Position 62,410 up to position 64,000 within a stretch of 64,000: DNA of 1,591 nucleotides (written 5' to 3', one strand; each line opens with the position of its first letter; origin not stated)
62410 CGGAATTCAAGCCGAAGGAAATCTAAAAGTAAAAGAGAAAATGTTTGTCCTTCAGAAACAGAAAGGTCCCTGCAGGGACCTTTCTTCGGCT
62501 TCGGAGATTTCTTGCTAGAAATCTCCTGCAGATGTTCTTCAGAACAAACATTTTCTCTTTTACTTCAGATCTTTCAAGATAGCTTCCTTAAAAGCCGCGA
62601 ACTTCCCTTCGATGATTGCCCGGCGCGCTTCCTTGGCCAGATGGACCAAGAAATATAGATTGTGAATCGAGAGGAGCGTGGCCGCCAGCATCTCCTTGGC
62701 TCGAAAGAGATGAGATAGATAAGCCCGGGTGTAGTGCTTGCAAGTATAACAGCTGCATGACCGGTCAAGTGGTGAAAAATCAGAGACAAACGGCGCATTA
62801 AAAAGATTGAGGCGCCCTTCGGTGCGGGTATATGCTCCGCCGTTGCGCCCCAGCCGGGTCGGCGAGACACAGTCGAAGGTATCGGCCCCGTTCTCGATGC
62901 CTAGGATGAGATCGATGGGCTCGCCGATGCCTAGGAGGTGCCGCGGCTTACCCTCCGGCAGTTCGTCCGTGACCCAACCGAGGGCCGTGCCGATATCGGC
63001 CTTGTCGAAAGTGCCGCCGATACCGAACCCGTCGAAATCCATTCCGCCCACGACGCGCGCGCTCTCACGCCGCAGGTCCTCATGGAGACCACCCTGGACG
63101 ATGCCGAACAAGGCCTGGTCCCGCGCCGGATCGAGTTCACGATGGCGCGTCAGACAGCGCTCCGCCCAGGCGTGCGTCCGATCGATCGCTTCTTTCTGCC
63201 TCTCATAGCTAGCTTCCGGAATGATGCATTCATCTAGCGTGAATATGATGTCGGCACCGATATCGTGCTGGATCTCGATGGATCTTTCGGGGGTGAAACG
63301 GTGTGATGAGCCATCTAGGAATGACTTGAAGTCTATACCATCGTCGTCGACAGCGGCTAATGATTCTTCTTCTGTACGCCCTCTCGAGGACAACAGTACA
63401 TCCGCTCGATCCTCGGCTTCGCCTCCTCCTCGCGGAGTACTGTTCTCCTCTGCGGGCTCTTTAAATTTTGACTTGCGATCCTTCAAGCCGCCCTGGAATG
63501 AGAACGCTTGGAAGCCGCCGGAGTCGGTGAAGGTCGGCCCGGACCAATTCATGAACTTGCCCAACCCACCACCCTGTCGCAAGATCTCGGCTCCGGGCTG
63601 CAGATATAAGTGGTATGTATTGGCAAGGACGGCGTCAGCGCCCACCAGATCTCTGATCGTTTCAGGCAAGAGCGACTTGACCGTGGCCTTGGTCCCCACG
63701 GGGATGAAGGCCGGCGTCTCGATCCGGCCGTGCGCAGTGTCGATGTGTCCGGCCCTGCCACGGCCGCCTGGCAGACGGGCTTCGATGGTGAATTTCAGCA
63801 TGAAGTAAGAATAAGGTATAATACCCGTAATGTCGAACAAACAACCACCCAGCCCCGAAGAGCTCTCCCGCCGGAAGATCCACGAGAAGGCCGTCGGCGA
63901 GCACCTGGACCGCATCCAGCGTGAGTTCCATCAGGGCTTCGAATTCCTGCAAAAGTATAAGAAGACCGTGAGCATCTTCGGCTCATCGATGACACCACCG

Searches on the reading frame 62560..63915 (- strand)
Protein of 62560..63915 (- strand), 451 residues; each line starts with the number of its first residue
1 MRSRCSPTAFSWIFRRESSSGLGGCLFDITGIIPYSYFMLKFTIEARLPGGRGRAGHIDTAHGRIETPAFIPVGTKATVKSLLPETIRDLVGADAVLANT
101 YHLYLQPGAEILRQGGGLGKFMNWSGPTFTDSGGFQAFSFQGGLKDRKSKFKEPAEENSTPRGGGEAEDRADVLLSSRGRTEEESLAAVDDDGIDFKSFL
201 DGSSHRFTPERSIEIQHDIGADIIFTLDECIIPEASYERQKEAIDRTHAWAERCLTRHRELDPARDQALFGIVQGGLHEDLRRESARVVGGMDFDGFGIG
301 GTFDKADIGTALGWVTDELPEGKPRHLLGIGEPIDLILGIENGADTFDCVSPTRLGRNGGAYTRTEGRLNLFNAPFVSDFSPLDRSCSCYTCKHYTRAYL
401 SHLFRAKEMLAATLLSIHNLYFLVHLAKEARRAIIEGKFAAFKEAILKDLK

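Call 47: search_protein_families(library=pfam, proteins=[window:62560-63915:-])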
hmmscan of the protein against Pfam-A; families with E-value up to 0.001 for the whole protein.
window:62560-63915:- (451 aa): 1 family
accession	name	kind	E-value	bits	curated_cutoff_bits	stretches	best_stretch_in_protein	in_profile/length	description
PF01702.25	TGT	-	3.1e-129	431.5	26.3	2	185-449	88-354/357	Queuine tRNA-ribosyltransferase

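Call 70: find_encoding_contigs(protein=window:62560-63915:-, flank=10000, max_places=3)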
Protein window:62560-63915:- (451 aa): no gene with exactly this product is on record in the collection.
